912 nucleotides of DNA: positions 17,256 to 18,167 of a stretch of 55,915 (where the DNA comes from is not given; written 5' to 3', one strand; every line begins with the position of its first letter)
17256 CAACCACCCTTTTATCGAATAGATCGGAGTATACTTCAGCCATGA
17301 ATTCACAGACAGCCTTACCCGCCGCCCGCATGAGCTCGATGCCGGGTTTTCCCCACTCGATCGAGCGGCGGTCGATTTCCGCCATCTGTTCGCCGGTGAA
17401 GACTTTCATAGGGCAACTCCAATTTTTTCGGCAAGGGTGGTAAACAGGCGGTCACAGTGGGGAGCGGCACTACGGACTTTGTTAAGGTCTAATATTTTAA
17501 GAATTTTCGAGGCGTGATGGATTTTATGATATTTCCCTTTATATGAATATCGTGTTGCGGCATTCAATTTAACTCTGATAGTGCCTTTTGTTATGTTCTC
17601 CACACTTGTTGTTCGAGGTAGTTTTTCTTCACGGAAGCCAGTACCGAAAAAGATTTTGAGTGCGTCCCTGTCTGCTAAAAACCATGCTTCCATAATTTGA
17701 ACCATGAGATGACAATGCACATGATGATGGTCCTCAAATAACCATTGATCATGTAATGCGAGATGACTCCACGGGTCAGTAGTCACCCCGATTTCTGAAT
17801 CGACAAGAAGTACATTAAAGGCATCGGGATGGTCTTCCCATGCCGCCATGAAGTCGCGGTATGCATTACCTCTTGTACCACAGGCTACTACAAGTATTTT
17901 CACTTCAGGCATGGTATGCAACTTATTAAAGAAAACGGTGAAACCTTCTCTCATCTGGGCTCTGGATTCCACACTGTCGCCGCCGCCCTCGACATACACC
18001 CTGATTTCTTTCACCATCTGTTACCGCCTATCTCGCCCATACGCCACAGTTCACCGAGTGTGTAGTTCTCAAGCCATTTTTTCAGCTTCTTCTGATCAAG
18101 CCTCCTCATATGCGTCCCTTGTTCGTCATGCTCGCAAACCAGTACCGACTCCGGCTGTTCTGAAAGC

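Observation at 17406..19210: AT-rich ATPase + DUF4276-like two-gene module spliced into a housekeeping operon: candidate PARIS/OLD-like conflict system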

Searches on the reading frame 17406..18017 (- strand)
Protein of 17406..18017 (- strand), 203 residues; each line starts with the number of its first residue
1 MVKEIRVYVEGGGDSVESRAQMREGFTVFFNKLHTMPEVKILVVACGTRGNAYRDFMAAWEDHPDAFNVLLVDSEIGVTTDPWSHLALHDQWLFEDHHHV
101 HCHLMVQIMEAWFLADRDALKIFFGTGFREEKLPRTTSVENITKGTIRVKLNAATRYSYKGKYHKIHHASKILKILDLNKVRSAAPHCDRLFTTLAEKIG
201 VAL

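Call 3: search_protein_families(library=pfam, proteins=[window:17406-18017:-], max_evalue=0.01)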
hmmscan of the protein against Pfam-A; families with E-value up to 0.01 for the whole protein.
window:17406-18017:- (203 aa): 1 family
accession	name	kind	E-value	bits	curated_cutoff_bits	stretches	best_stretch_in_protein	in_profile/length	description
PF14103.11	DUF4276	-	1.1e-21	78.4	30.2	1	9-195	1-191/192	Domain of unknown function (DUF4276)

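Call 4: search_protein_families(library=padloc, proteins=[window:17406-18017:-], max_evalue=1)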
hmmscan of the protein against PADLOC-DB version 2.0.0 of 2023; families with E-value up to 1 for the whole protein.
window:17406-18017:- (203 aa): 17 families
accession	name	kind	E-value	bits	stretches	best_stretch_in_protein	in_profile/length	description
PDLC04201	HEC-01B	-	4.3e-72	239.9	1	1-199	1-200/202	-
PDLC04199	HEC-01B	-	1.8e-36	123.8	1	46-199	2-172/203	-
PDLC04195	HEC-01B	-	3.5e-23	80.7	1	37-196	7-181/199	-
PDLC04192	HEC-01B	-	1e-19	68.9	1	43-197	18-174/182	-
PDLC04191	HEC-01B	-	4.5e-07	28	1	102-188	93-175/192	-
PDLC04185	HEC-01B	-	2e-06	26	1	102-188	93-175/188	-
PDLC04210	HEC-01B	-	6.5e-06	24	1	55-146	60-160/217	-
PDLC04202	HEC-01B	-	1.4e-05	23.3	1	95-184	97-188/204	-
PDLC04194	HEC-01B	-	0.00012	19.9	1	86-128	73-116/204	-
PDLC04196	HEC-01B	-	0.00019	19.5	1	96-198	97-191/197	-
PDLC04206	HEC-01B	-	0.00069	17.5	1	71-121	83-132/219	-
PDLC04197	HEC-01B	-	0.00082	17.1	1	99-144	82-125/192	-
PDLC04205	HEC-01B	-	0.0012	16.6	1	96-135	106-144/213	-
PDLC04193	HEC-01B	-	0.0017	16.3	1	88-126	70-109/195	-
PDLC04211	HEC-01B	-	0.0071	14.1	1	106-147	117-160/167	-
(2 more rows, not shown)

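Call 5: search_protein_families(library=ncbifam, proteins=[window:17406-18017:-], max_evalue=1)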
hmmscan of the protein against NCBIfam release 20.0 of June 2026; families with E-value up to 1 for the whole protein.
window:17406-18017:- (203 aa): 0 families

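Call 17: find_homologous_proteins(query=window:17406-18017:-, max_evalue=0.00001)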
Query window:17406-18017:- (203 aa): 1167 proteins with E <= 0.00001 among 1248 candidates; the best 120 are listed.
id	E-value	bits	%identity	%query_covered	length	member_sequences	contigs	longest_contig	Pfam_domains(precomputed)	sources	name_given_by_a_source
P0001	2.0e-123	428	91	100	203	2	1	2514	PF14103.12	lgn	-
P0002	1.8e-96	340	74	99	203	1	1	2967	PF14103.12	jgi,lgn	jgi:hypothetical protein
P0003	1.7e-87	310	67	99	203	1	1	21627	PF14103.12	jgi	jgi:hypothetical protein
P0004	1.6e-78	281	66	96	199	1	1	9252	PF14103.12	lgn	-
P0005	6.6e-67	243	55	100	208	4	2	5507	PF14103.12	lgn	-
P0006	1.7e-66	242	53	100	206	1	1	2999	PF14103.12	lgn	-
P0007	3.9e-65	237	55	99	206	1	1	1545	PF14103.12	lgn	-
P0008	2.2e-64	235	54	99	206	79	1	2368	PF14103.12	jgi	jgi:hypothetical protein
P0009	4.3e-64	234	52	99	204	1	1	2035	PF14103.12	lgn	-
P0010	5.1e-64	234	52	100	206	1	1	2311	PF14103.12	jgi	-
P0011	3.3e-63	231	54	97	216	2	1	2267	PF14103.12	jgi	-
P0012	3.4e-63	231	51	100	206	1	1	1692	PF14103.12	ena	-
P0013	3.6e-63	231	53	97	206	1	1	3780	PF14103.12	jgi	jgi:hypothetical protein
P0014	5.0e-63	231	53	100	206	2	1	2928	PF14103.12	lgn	-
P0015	7.5e-63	230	52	100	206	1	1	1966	PF14103.12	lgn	-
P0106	1.2e-56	210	50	100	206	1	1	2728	PF14103.12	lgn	-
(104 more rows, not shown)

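Call 19: find_encoding_contigs(protein=P0003, flank=8000, max_places=3)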
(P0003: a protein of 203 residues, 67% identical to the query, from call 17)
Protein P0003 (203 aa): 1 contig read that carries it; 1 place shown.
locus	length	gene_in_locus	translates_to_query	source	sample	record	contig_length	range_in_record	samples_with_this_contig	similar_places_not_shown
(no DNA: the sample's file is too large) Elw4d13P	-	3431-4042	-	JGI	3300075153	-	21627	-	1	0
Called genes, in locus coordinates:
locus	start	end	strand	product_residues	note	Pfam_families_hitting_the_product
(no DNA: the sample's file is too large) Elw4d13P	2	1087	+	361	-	?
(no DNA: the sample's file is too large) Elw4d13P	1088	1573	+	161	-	PF00583:Acetyltransf_1, PF13508:Acetyltransf_7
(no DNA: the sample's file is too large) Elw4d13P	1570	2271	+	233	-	PF00702:Hydrolase, PF13419:HAD_2, PF13242:Hydrolase_like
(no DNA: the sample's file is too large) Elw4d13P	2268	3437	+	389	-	PF02463:SMC_N (weak), PF13175:AAA_15 (weak), PF13476:AAA_23 (weak), PF11398:DUF2813 (faint), PF13304:AAA_21, PF13175:AAA_15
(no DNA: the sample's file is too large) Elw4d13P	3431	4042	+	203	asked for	PF14103:DUF4276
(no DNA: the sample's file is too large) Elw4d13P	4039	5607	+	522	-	PF03853:YjeF_N, PF01256:Carb_kinase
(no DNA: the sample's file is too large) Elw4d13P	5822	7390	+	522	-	PF00224:PK, PF02887:PK_C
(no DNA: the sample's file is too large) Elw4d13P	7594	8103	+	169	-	-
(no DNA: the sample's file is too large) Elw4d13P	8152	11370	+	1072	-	PF25596:CPSase_L_D1, PF02786:CPSase_L_D2, PF02787:CPSase_L_D3, PF25596:CPSase_L_D1, PF02222:ATP-grasp (weak), PF02786:CPSase_L_D2, PF07478:Dala_Dala_lig_C (weak), PF02142:MGS, +3 more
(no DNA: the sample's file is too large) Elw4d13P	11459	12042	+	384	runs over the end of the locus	-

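Call 20: find_encoding_contigs(protein=P0004, flank=8000, max_places=3)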
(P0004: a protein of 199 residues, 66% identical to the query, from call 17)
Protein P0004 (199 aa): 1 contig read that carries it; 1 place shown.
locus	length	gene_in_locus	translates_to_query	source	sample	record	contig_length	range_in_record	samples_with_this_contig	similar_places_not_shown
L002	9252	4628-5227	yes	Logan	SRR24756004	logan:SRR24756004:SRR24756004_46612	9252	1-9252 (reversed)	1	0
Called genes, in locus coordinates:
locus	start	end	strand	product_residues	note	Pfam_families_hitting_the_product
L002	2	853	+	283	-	?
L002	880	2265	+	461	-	PF00206:Lyase_1, PF14698:ASL_C2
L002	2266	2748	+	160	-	PF00583:Acetyltransf_1, PF13508:Acetyltransf_7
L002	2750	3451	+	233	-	PF00702:Hydrolase, PF13419:HAD_2, PF13242:Hydrolase_like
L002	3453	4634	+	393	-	PF02463:SMC_N, PF13175:AAA_15, PF13476:AAA_23, PF13304:AAA_21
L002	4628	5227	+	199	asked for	PF14103:DUF4276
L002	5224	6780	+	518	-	PF03853:YjeF_N, PF01256:Carb_kinase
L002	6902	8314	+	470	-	PF00224:PK, PF02887:PK_C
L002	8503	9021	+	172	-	-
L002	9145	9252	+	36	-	?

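Call 21: find_encoding_contigs(protein=P0002, flank=8000, max_places=3)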
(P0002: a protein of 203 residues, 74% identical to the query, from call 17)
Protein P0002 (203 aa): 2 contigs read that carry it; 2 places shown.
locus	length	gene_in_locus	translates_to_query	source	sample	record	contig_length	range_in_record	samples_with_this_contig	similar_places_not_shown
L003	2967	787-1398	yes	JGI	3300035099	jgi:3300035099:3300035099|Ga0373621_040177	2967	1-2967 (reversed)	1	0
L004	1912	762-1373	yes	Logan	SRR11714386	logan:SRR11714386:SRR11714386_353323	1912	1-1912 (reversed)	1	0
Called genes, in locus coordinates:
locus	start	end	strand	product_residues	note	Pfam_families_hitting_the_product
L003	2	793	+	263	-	?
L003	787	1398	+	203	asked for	PF14103:DUF4276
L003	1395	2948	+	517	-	PF03853:YjeF_N, PF01256:Carb_kinase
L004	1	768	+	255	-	?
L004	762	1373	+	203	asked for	PF14103:DUF4276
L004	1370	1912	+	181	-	?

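Call 22: find_encoding_contigs(protein=P0005, flank=8000, max_places=3)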
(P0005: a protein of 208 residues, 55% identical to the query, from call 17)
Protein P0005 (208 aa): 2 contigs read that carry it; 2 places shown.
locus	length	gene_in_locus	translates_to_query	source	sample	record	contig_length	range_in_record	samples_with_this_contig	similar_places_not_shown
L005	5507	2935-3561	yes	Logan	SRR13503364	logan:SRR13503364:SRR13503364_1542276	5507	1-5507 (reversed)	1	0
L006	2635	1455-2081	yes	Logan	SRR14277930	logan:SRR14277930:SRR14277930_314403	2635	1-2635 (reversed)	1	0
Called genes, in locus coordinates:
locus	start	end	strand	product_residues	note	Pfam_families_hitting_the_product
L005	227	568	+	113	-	-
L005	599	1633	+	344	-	PF02463:SMC_N, PF13175:AAA_15, PF13476:AAA_23, PF13304:AAA_21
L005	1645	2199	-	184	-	PF13358:DDE_3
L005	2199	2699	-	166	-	PF13384:HTH_23 (weak), PF13551:HTH_29 (weak), PF13565:HTH_32, PF13592:HTH_33 (weak)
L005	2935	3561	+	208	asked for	PF14103:DUF4276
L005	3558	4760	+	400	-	PF00155:Aminotran_1_2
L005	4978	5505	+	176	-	?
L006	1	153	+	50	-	?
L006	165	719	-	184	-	PF13358:DDE_3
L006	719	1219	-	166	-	PF13384:HTH_23 (weak), PF13551:HTH_29 (weak), PF13565:HTH_32, PF13592:HTH_33 (weak)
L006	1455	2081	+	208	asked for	PF14103:DUF4276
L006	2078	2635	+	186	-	?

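Call 40: find_encoding_contigs(protein=P0106, flank=5000, max_places=2)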
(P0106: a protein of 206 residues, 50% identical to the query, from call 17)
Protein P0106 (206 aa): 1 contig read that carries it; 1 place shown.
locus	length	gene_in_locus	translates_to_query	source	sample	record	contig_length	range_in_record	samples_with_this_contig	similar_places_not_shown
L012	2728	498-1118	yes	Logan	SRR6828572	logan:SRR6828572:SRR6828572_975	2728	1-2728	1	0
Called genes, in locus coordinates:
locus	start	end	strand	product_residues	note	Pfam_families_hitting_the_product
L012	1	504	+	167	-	?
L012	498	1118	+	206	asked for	PF14103:DUF4276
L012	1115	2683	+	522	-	PF03853:YjeF_N, PF01256:Carb_kinase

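Call 43: find_related_loci(query=A1, collection=genome_contigs, flank=6000)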
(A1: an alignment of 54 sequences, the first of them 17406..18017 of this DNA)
Query A1 (203 aa) in genome_contigs; peptide patterns used: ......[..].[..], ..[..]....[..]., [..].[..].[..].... (x = any residue, [..] = any of these).
600 stretches matched a pattern (row limit reached: there are more); 543 encode a relative of the query (tblastn E <= 1e-3); the best 80 are kept; 80 distinct loci.
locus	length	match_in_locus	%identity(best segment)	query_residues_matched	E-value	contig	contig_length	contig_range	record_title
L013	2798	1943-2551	54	1-200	1e-73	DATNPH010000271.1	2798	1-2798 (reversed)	MAG TPA_asm: Coleofasciculaceae cyanobacterium isolate SMAG_U16476 k141_148442, whole genome shotgun sequence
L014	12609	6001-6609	53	1-200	3e-71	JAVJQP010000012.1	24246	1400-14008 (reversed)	MAG: Coleofasciculus sp. D1-CHI-01 k141_31387, whole genome shotgun sequence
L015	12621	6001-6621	51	1-202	1e-68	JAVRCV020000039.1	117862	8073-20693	MAG: Aulosira sp. ZfuVER01 Aulosira_sp_ZfuVER01_39, whole genome shotgun sequence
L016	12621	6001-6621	51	1-202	8e-68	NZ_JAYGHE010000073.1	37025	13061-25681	Nostoc sp. UHCC 0252 00073__length=37025, whole genome shotgun sequence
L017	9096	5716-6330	53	1-200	7e-68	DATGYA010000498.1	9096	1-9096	MAG TPA_asm: Kamptonema sp. isolate SMAG_U10623 k141_39664, whole genome shotgun sequence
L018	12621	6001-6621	50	1-202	1e-67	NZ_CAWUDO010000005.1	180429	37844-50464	Nostoc sp. CCY 9925 isolate Nostoc CCY 9925 NODE_5_length_180429_cov_120.891603, whole genome shotgun sequence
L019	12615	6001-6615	50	1-200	3e-67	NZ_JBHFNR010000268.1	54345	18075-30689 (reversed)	Floridaenema flaviceps BLCC-F50 bin2.fa-268, whole genome shotgun sequence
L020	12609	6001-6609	50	1-200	1e-66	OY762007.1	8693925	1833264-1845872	MAG: uncultured Rivularia sp. isolate bc3217e8-a359-4fa3-9fd5-735ade2a2895 genome assembly, chromosome: 1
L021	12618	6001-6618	50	1-201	9e-67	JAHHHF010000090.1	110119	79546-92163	MAG: Goleter apudmare HA4340-LM2 scaffold_59_c1, whole genome shotgun sequence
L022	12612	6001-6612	51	1-200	2e-66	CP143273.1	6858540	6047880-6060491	MAG: Phormidium sp. isolate R1S1 chromosome, complete genome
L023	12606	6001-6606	52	1-199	3e-66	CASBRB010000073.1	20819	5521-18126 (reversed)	MAG: uncultured cyanobacterium isolate PMM_0019 genome assembly, contig: PMM_0019_000000000073, whole genome shotgun seq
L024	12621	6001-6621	49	1-203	2e-65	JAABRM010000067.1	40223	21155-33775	MAG: Oscillatoriales cyanobacterium isolate S07.Bin090 Scaffold_589, whole genome shotgun sequence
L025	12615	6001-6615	49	1-200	3e-65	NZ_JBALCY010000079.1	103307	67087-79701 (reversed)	MAG: Nostoc sp. isolate P12588 bin 4 NODE_47_length_103307_cov_75.477793, whole genome shotgun sequence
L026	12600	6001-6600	50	1-203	4e-65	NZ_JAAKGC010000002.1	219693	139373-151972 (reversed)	Aetokthonos hydrillicola CCALA 1050 contig_2, whole genome shotgun sequence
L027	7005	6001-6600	50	1-197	7e-65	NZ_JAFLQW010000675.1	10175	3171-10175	Phormidium pseudopriestleyi FRX01 c_000000106397, whole genome shotgun sequence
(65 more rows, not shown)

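Call 46: search_protein_representatives(protein=window:17406-18017:-)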
Query: 203 residues. Proteins with E-value up to 0.001 (for the whole library): 1712; up to 1e-10: 1101; up to 1e-30: 177. The best 150 are listed.
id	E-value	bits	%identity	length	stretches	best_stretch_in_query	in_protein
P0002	5.8e-97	339.6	74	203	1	1-201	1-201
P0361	3.2e-51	190.3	47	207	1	2-199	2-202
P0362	5.9e-50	186.2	49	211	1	1-199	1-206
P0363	3.9e-48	180.2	47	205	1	4-199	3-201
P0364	4.6e-48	180.0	46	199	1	3-196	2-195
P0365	2.8e-47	177.4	49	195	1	2-197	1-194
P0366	3.2e-47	177.2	45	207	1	1-199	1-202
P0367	4.9e-47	176.6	46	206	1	2-199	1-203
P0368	8.0e-46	172.7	50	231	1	20-196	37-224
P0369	7.1e-45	169.6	45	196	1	4-199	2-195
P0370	2.5e-44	167.8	43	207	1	3-200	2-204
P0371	3.2e-44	167.4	41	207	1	3-201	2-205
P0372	6.6e-44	166.4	49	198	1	3-199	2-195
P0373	7.0e-44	166.3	43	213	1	5-201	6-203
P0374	1.0e-43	165.8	47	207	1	1-197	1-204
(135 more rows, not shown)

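Call 47: find_encoding_contigs(protein=P0001, flank=5000, max_places=2)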
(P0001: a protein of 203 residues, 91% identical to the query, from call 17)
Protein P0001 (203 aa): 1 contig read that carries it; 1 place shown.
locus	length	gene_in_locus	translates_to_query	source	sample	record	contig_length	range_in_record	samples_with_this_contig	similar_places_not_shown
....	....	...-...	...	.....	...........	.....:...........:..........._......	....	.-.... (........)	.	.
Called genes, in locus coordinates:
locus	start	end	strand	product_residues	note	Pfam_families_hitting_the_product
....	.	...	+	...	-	?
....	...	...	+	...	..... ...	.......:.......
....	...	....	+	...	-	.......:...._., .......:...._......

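Call 49: predict_structure(alignment_id=A1)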
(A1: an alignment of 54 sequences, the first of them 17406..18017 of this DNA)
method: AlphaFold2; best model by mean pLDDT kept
length: 203 residues; sequences in the alignment: 54
mean_pLDDT: 94.3   pTM: 0.90
mean pLDDT of the five models: 94.3, 92.2, 91.8, 91.3, 91.0
residues with pLDDT >= 90: 179; 70-90: 20; 50-70: 4; < 50: 0
segments of 3 or more residues with pLDDT < 50: none
pLDDT, mean of each block of 10 residues (from residue 1): 93 92 96 77 96 97 96 95 97 96 95 97 98 93 95 98 95 97 96 94 83
secondary structure, 60 per line:
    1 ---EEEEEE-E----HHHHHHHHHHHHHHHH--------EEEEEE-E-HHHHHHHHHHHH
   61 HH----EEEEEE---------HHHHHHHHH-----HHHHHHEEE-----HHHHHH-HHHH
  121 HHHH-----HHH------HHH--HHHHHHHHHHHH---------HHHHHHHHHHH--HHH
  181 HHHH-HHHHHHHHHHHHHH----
elements in order: E4-9 H16-31 E40-45 H49-62 E67-72 H82-90 H96-101 E102-104 H110-115 H117-124 H144-155 H165-175 H178-184 H186-199

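Call 53: search_solved_structures(query=A1, max_evalue=1, show_alignments=2)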
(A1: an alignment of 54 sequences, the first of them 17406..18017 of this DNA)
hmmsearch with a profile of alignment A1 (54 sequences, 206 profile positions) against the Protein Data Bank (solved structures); distinct sequences matched with E-value up to 1: 0.
